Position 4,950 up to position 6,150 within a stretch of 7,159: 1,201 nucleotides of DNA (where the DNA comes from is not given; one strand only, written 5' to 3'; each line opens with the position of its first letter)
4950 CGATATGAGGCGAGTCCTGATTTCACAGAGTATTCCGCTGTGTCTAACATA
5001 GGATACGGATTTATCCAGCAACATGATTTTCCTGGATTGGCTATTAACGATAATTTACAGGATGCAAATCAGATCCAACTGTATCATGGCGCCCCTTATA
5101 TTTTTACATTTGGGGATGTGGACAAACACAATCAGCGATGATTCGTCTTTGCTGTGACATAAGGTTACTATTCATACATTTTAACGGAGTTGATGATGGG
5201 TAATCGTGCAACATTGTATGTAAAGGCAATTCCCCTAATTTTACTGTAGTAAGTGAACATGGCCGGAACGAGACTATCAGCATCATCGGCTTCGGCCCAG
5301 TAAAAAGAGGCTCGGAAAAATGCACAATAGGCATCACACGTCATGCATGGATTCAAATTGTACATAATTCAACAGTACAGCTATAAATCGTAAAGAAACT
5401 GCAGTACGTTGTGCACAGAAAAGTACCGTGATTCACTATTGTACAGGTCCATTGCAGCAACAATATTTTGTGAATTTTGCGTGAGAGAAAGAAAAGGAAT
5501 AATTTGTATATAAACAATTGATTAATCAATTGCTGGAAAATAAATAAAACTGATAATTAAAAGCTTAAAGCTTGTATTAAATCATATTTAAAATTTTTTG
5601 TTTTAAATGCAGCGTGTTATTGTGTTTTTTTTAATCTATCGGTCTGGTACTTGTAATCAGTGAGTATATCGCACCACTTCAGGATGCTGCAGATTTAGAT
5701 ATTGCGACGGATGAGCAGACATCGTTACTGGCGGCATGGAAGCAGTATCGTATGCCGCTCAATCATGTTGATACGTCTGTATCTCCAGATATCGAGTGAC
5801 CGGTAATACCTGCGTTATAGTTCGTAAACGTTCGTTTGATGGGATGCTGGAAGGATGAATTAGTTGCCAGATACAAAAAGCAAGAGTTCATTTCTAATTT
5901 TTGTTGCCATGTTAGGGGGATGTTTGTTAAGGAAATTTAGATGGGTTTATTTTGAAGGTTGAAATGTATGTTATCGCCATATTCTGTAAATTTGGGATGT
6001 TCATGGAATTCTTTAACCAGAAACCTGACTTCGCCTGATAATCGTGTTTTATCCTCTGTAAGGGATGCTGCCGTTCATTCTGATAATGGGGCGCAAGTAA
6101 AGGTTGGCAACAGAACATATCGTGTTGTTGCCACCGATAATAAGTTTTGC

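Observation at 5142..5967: ~830-bp degraded spacer between nleC and nleH1 with a start-less ORF remnant and only short broken frames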

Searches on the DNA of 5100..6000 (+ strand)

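Call 4: search_dna_similar(query=window:5142-5967:+, collection=ecoli_genomes, mode=near, max_rows=20)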
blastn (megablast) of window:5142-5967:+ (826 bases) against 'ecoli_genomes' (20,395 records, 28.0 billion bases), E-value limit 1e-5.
Records with a match: 391; places in all: 396; records where one place covers at least 80% of the query: 337.
Genomes with a match: 390 of 5426; with a place that covers at least 80% of the query: 337. Places per genome that has any: lowest 1, median 1, highest 2. On chromosomes: 395 places; on plasmids: 1.
Best place of each record, by identity: >=99% 335; 95-99% 13; 90-95% 12; 80-90% 31.
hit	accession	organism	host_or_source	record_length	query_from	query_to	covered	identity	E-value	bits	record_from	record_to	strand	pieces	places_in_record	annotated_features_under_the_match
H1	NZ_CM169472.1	Escherichia coli strain ESDR8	hospital sewage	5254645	1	826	100%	100.0%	0e+0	1526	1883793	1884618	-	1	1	tail fiber assembly protein | YkgJ family cysteine cluster protein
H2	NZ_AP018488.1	Escherichia coli O157:H7 strain PV15-279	Homo sapiens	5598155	1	826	100%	99.8%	0e+0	1515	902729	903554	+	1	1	tail fiber assembly protein | YkgJ family cysteine cluster protein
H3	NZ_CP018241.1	Escherichia coli strain 319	missing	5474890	1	826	100%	99.8%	0e+0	1515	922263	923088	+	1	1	tail fiber assembly protein | YkgJ family cysteine cluster protein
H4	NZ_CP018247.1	Escherichia coli strain 7784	Cattle faeces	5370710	1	826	100%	99.8%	0e+0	1515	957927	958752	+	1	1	tail fiber assembly protein | YkgJ family cysteine cluster protein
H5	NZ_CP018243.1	Escherichia coli strain 350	missing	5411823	1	826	100%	99.8%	0e+0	1515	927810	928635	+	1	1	tail fiber assembly protein | YkgJ family cysteine cluster protein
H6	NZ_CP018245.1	Escherichia coli strain 472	missing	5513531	1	826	100%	99.8%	0e+0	1515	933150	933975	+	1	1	tail fiber assembly protein | YkgJ family cysteine cluster protein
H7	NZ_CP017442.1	Escherichia coli O157:H7 strain 4276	Cattle Hide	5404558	1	826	100%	99.8%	0e+0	1515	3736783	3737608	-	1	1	tail fiber assembly protein | YkgJ family cysteine cluster protein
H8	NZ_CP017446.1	Escherichia coli O157:H7 strain 9234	Cattle Hide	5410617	1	826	100%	99.8%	0e+0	1515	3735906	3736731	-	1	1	tail fiber assembly protein | YkgJ family cysteine cluster protein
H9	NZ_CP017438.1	Escherichia coli O157:H7 strain 2159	Cattle Hide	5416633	1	826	100%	99.8%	0e+0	1515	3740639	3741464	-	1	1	tail fiber assembly protein | YkgJ family cysteine cluster protein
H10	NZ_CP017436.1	Escherichia coli O157:H7 strain 2149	Cattle Hide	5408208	1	826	100%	99.8%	0e+0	1515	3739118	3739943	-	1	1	tail fiber assembly protein | YkgJ family cysteine cluster protein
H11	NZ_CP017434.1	Escherichia coli O157:H7 strain 1130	Cattle Hide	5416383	1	826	100%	99.8%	0e+0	1515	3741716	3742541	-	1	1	tail fiber assembly protein | YkgJ family cysteine cluster protein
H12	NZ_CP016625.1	Escherichia coli O157:H7 strain FRIK944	Bos taurus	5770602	1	826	100%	99.8%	0e+0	1515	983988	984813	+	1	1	tail fiber assembly protein | YkgJ family cysteine cluster protein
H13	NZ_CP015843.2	Escherichia coli O157:H7 strain FRIK2455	Bos taurus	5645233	1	826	100%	99.8%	0e+0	1515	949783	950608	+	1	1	tail fiber assembly protein | YkgJ family cysteine cluster protein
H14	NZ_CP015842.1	Escherichia coli O157:H7 strain FRIK2533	water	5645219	1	826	100%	99.8%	0e+0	1515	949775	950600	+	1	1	tail fiber assembly protein | YkgJ family cysteine cluster protein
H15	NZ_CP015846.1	Escherichia coli O157:H7 strain FRIK2069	Bos taurus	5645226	1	826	100%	99.8%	0e+0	1515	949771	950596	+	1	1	tail fiber assembly protein | YkgJ family cysteine cluster protein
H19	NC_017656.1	Escherichia coli O55:H7 str. RM12579 strain RM12579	Homo sapiens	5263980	1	826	100%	99.8%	0e+0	1515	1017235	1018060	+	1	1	tail fiber assembly protein | YkgJ family cysteine cluster protein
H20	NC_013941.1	Escherichia coli O55:H7 str. CB9615 strain CB9615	Homo sapiens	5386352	1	826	100%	99.8%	0e+0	1515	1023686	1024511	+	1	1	tail fiber assembly protein | YkgJ family cysteine cluster protein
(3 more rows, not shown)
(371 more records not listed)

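Call 6: get_annotated_region(hit=H2, flank=6000)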
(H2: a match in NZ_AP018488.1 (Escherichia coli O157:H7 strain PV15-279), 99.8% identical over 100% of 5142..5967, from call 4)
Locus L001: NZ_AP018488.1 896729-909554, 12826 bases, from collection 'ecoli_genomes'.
description: Escherichia coli O157:H7 strain PV15-279 chromosome, complete genome
organism: Escherichia coli O157:H7 strain PV15-279 (NCBI taxid 83334)
replicon: chromosome; assembly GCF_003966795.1
host: Homo sapiens; source: -; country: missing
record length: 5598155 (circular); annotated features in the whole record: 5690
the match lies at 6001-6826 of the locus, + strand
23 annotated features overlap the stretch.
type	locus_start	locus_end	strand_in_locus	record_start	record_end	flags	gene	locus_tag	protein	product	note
CDS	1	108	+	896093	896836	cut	-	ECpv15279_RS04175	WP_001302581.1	hypothetical protein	-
CDS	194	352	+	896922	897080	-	-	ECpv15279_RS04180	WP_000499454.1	DUF3927 family protein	-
CDS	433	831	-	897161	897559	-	-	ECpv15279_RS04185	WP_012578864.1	hypothetical protein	-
CDS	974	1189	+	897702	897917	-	-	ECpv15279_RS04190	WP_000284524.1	class II holin family protein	-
CDS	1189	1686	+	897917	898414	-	rrrD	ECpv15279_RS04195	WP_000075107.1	lysozyme RrrD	-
CDS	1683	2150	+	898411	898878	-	-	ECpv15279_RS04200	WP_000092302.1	lysis protein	-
CDS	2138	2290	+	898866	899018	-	-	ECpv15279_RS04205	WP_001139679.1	hypothetical protein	-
CDS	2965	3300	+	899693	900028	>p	-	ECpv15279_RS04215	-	DUF1441 family protein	incomplete; partial in the middle of a contig; missing C-terminus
CDS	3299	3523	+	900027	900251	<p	-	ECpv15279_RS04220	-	phage tail fiber C-terminal domain-containing protein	incomplete; partial in the middle of a contig; missing N-terminus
CDS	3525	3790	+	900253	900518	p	-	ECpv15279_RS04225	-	phage tail fiber C-terminal domain-containing protein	frameshifted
CDS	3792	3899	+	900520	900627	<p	-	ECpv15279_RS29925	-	hypothetical protein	incomplete; partial in the middle of a contig; missing N-terminus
CDS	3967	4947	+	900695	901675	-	nleB2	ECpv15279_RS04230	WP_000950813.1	type III secretion system effector arginine glycosyltransferase NleB2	-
CDS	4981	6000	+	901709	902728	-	nleC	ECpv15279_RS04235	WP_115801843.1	type III secretion system effector zinc metalloprotease NleC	-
CDS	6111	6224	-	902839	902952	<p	-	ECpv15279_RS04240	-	YkgJ family cysteine cluster protein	incomplete; partial in the middle of a contig; missing C-terminus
CDS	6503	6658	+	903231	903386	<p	-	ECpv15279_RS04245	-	tail fiber assembly protein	incomplete; partial in the middle of a contig; missing N-terminus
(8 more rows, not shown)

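Call 7: search_rna_families(source=window, start=5100, end=6000, threshold=evalue, max_evalue=10, show_alignments=2)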
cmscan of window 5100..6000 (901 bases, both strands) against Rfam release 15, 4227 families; matches with E-value up to 10: 2.
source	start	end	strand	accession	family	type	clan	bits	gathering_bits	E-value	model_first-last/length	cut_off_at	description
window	5604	5780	+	RF02111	IS009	Gene;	-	76.4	117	2.4e-17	1-199/199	no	IS009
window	5371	5430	+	RF02799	CssrB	Gene; sRNA;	-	12.9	76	7.3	1-180/180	no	Chromosome-encoded Shigella sRNA B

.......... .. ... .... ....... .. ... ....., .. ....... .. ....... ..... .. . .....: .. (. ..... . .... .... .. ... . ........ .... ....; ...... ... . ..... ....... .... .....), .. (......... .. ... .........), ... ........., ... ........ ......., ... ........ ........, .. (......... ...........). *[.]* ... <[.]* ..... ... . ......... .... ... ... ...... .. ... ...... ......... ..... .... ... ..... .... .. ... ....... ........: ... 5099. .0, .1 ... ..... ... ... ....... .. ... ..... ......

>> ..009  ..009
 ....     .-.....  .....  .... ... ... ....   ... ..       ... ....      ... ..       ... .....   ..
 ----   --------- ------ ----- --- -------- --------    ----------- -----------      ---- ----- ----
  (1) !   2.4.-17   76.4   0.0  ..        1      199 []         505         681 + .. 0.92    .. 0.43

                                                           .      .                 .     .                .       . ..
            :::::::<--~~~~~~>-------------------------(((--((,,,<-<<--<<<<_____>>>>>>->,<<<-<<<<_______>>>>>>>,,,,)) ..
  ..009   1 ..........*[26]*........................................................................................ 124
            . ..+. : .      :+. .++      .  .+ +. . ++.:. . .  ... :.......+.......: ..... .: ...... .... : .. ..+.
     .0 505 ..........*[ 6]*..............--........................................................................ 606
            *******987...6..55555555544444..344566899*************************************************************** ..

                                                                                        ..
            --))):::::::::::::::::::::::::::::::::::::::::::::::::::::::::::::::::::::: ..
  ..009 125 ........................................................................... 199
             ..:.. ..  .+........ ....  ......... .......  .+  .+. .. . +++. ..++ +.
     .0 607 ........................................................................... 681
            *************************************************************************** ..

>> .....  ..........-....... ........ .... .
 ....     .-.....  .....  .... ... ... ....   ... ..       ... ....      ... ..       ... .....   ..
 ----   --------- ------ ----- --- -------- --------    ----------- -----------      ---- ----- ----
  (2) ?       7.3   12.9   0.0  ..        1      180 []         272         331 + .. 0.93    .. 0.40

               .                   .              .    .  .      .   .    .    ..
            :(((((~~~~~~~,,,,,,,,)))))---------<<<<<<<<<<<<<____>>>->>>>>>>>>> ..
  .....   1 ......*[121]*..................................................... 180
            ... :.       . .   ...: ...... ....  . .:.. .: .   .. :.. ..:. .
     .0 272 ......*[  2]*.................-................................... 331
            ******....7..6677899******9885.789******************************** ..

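Call 9: search_dna_similar(query=window:5142-5967:+, collection=ecoli_genomes, mode=near, rows=spread, max_rows=40)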
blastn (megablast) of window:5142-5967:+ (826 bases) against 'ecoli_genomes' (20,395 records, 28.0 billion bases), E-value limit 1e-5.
Records with a match: 391; places in all: 396; records where one place covers at least 80% of the query: 337.
Genomes with a match: 390 of 5426; with a place that covers at least 80% of the query: 337. Places per genome that has any: lowest 1, median 1, highest 2. On chromosomes: 395 places; on plasmids: 1.
Best place of each record, by identity: >=99% 335; 95-99% 13; 90-95% 12; 80-90% 31.
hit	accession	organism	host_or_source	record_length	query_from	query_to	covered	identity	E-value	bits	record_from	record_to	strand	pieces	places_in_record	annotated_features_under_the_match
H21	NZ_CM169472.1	Escherichia coli strain ESDR8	hospital sewage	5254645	1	826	100%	100.0%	0e+0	1526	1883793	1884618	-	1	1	tail fiber assembly protein | YkgJ family cysteine cluster protein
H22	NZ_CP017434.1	Escherichia coli O157:H7 strain 1130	Cattle Hide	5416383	1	826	100%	99.8%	0e+0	1515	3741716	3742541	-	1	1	tail fiber assembly protein | YkgJ family cysteine cluster protein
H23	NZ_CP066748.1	Escherichia coli O157:H7 strain ECP19-2498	missing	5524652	1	826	100%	99.8%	0e+0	1515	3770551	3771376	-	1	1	tail fiber assembly protein | YkgJ family cysteine cluster protein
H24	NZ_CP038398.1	Escherichia coli O157:H7 strain DEC4E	Homo sapiens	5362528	1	826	100%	99.8%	0e+0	1515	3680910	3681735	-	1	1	tail fiber assembly protein | YkgJ family cysteine cluster protein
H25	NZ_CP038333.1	Escherichia coli O157:H7 strain N8B7-2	cattle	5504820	1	826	100%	99.8%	0e+0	1515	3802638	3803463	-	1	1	tail fiber assembly protein | YkgJ family cysteine cluster protein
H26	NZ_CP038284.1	Escherichia coli O157:H7 strain YB14-1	cattle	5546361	1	826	100%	99.8%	0e+0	1515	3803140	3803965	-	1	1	tail fiber assembly protein | YkgJ family cysteine cluster protein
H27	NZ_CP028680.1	Escherichia coli strain 113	cattle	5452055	1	826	100%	99.8%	0e+0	1515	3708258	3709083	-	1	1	tail fiber assembly protein | YkgJ family cysteine cluster protein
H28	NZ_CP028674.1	Escherichia coli strain 115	cattle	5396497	1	826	100%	99.8%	0e+0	1515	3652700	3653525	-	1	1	tail fiber assembly protein | YkgJ family cysteine cluster protein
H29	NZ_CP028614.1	Escherichia coli strain 141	cattle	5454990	1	826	100%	99.8%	0e+0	1515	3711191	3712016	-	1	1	tail fiber assembly protein | YkgJ family cysteine cluster protein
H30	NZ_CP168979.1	Escherichia coli strain UTME-1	beef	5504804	1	826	100%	99.8%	0e+0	1515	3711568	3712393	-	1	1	tail fiber assembly protein | YkgJ family cysteine cluster protein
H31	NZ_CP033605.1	Escherichia coli O157:H7 strain TR01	Cattle carcass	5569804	1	826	100%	99.6%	0e+0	1509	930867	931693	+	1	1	tail fiber assembly protein | YkgJ family cysteine cluster protein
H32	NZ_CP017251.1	Escherichia coli strain NADC 5570/86-24/6564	not applicable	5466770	1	826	100%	99.6%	0e+0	1509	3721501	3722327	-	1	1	tail fiber assembly protein | YkgJ family cysteine cluster protein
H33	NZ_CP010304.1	Escherichia coli O157:H7 str. SS52 strain SS52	Cattle feces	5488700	1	826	100%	99.6%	0e+0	1509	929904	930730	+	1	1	tail fiber assembly protein | YkgJ family cysteine cluster protein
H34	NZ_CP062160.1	Escherichia coli strain 20R2R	culture mutant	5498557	1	826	100%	99.6%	0e+0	1509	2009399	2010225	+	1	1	tail fiber assembly protein | YkgJ family cysteine cluster protein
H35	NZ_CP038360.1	Escherichia coli O157:H7 strain F7386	missing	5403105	1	826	100%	99.6%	0e+0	1509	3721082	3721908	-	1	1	tail fiber assembly protein | YkgJ family cysteine cluster protein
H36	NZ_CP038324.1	Escherichia coli O157:H7 strain NE 1169-1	cattle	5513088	1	826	100%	99.6%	0e+0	1509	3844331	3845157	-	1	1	tail fiber assembly protein | YkgJ family cysteine cluster protein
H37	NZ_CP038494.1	Escherichia coli O157:H7 strain TT12B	Homo sapiens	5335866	1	826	100%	99.6%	0e+0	1509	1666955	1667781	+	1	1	tail fiber assembly protein | YkgJ family cysteine cluster protein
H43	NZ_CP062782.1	Escherichia coli O157:H7 strain Z869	Bovine Faeces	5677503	1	826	100%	99.6%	0e+0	1509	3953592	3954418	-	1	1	tail fiber assembly protein | YkgJ family cysteine cluster protein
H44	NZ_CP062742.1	Escherichia coli O157:H7 strain Z1626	Homo sapiens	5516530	1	826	100%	99.6%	0e+0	1509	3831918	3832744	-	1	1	tail fiber assembly protein | YkgJ family cysteine cluster protein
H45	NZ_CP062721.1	Escherichia coli O157:H7 strain Z1815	Bovine Faeces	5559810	1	826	100%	99.6%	0e+0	1509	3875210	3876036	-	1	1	tail fiber assembly protein | YkgJ family cysteine cluster protein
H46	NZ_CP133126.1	Escherichia coli O157:H7 strain PNUSAE146131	missing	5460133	1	826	100%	99.6%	0e+0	1509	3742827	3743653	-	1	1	tail fiber assembly protein | YkgJ family cysteine cluster protein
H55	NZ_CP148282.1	Escherichia coli strain Z1323PEC0010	Dog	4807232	560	826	32%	85.5%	1e-71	279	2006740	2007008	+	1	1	tail fiber assembly protein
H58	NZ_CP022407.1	Escherichia coli O121:H19 strain 16-9255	Flour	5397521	1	115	14%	96.5%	6e-45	191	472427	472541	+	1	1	none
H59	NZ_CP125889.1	Escherichia coli strain EPSSH018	missing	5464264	137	243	13%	87.8%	2e-25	126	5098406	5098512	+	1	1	YkgJ family cysteine cluster protein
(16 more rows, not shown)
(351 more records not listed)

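Call 15: get_annotated_region(hit=H59, flank=4000)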
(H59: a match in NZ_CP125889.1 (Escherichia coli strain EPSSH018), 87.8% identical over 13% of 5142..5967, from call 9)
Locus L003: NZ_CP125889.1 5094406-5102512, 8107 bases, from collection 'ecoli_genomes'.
description: Escherichia coli strain EPSSH018 chromosome, complete genome
organism: Escherichia coli strain EPSSH018 (NCBI taxid 562)
replicon: chromosome; assembly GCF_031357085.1
host: -; source: missing; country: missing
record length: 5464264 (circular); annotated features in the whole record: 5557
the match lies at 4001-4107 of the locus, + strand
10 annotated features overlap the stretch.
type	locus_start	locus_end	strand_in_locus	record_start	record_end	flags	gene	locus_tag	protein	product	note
CDS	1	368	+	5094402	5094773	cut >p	-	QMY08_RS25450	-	T3SS effector NleG family protein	incomplete; partial in the middle of a contig; missing C-terminus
CDS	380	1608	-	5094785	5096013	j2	-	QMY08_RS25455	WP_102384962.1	IS3 family transposase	programmed frameshift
CDS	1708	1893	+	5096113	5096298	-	-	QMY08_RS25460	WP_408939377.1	T3SS effector NleG family protein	-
CDS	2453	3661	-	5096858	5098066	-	-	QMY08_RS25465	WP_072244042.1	secretion protein EspV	-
CDS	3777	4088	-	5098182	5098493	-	-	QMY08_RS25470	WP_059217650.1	YkgJ family cysteine cluster protein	-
CDS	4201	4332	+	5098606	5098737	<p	-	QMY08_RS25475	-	tail fiber assembly protein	incomplete; partial in the middle of a contig; missing N-terminus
tRNA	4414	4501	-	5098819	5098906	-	-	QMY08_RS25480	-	tRNA-Ser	-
CDS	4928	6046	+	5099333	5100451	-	hyaA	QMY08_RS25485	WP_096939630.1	hydrogenase 1 small subunit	-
CDS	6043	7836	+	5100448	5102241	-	hyaB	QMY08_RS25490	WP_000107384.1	Ni/Fe-hydrogenase large subunit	-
CDS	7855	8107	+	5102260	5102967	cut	hyaC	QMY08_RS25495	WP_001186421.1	Ni/Fe-hydrogenase b-type cytochrome subunit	-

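Call 16: get_annotated_region(hit=H55, flank=4000)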
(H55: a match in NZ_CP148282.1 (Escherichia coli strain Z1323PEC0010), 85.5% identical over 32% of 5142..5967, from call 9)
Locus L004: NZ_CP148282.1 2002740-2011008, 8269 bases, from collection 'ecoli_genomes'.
description: Escherichia coli strain Z1323PEC0010 chromosome, complete genome
organism: Escherichia coli strain Z1323PEC0010 (NCBI taxid 562)
replicon: chromosome; assembly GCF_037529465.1
host: Dog; source: -; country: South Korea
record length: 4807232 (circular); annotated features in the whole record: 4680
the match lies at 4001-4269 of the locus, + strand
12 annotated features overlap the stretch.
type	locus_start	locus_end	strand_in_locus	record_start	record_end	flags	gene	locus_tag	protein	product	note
CDS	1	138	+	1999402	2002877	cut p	gpJ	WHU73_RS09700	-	phage attachment tail tip protein J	frameshifted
CDS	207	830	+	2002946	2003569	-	-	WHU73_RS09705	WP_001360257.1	Ail/Lom family outer membrane beta-barrel protein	-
CDS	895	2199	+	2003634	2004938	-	-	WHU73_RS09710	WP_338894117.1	prophage tail fiber N-terminal domain-containing protein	-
CDS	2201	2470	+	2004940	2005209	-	-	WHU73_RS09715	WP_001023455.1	phage tail fiber C-terminal domain-containing protein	-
CDS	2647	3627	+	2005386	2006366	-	nleB2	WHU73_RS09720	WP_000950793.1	type III secretion system effector arginine glycosyltransferase NleB2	-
CDS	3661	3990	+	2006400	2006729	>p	nleC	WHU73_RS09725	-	type III secretion system effector zinc metalloprotease NleC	incomplete; partial in the middle of a contig; missing C-terminus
CDS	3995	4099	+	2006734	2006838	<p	-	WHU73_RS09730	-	tail fiber assembly protein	incomplete; partial in the middle of a contig; missing N-terminus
CDS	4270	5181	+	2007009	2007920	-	nleH1-2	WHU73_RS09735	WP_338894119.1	type III secretion system effector kinase NleH1-2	-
CDS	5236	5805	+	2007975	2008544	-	nleF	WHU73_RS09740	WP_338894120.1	T3SS effector caspase inhibitor NleF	-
CDS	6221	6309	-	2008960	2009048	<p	-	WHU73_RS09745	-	YkgJ family cysteine cluster protein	frameshifted; incomplete; partial in the middle of a contig; missing C-terminus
CDS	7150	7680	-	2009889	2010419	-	yodB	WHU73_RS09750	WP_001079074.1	cytochrome b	-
CDS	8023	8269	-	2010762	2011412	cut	zinT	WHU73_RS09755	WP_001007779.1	metal-binding protein ZinT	-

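Call 19: search_rna_families(sources=[L002, L003, L004], threshold=evalue, max_evalue=0.01)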
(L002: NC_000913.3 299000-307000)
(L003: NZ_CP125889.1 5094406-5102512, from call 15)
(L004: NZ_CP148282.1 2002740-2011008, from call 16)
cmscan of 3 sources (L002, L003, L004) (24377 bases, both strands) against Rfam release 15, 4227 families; matches with E-value up to 0.01: 6.
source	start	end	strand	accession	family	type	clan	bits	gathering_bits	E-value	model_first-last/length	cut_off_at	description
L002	4612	4811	+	RF02111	IS009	Gene;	-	202.3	117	2.1e-49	1-199/199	no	IS009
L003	4110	4286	+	RF02111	IS009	Gene;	-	61.7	117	5.5e-12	1-199/199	no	IS009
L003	4417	4501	-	RF00005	tRNA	Gene; tRNA;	CL00001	57.5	29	3.2e-10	1-71/71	no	tRNA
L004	3900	4080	+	RF02111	IS009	Gene;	-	54.9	117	3.5e-10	1-199/199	no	IS009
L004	6526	6577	-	RF04351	Plastid-psbl-rps4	Cis-reg;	-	40.9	68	1.2e-05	1-53/53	no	Plastid-psbl-rps4 3UTR RNA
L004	6552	6569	+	RF00023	tmRNA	Gene;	CL00001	16.9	47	0.0034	346-363/374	no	transfer-messenger RNA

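Call 30: search_dna_similar(query=window:5635-5820:+, collection=phages, mode=distant, max_rows=25)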
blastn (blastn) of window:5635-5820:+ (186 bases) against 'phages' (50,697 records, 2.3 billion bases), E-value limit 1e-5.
Records with a match: 47; places in all: 57; records where one place covers at least 80% of the query: 3.
Best place of each record, by identity: 95-99% 2; 60-80% 45.
By first word of the organism name: Escherichia 42; Lambdavirus 2; Campylobacter 1; Salmonella 1; Stx1a-converting 1.
By host as written in the record: - 14; Escherichia coli 14; Escherichia coli ECOR13 5; Escherichia coli str. K-12 substr. MG1655 4; Escherichia sp. STEC O157 2; Escherichia coli C 2; Escherichia coli 204576 1; Escherichia coli K-12 CV601 1; and 4 more.
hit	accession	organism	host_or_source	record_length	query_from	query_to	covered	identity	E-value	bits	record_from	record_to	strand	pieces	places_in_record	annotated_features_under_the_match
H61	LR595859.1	Escherichia phage 2B8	-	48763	1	186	100%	97.3%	2e-83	314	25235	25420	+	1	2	none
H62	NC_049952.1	Escherichia phage 2B8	-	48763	1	186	100%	97.3%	2e-83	314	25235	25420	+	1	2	none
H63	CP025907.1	Escherichia phage 204576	Escherichia coli 204576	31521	23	178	84%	73.7%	2e-18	98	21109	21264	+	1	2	record has no annotation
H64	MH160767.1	Escherichia phage vB_EcoM-Ro157c2YLVW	Escherichia sp. STEC O157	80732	24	170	79%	76.9%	3e-23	113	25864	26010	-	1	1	tfa: tail fiber assembly protein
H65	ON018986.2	Escherichia phage JL22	Escherichia coli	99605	24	170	79%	76.9%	3e-23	113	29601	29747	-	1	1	tfa: tail fiber assembly protein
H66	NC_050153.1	Escherichia phage vB_EcoM-Ro157c2YLVW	Escherichia sp. STEC O157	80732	24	170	79%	76.9%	3e-23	113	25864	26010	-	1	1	tfa: tail fiber assembly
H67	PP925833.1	Escherichia phage Kati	Escherichia coli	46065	23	164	76%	76.8%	1e-21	108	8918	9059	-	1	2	hypothetical protein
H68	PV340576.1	Escherichia phage PhiR68_2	Escherichia coli ECOR13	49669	23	164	76%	76.8%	1e-21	108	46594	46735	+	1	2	tail fiber assembly protein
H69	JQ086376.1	Escherichia phage HK630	Escherichia coli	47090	24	167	77%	75.7%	6e-20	103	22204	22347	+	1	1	tail fiber assembly protein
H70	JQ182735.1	Escherichia phage HK629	Escherichia coli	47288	24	167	77%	75.7%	6e-20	103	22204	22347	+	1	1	tail fiber assembly protein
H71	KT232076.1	Escherichia phage Lambda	Escherichia coli K-12 CV601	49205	24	167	77%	75.7%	6e-20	103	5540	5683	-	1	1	tail fiber assembly protein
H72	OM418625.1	Escherichia phage Lambda imm21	Escherichia coli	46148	24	167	77%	75.7%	6e-20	103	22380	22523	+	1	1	tail fiber assembly protein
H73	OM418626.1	Escherichia phage Lambda imm434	Escherichia coli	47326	24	167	77%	75.7%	6e-20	103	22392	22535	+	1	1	tail fiber assembly protein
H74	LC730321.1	Lambdavirus lambda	Escherichia coli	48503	24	167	77%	75.7%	6e-20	103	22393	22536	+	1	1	record has no annotation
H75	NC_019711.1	Escherichia phage HK629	Escherichia coli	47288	24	167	77%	75.7%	6e-20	103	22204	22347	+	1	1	tail fiber assembly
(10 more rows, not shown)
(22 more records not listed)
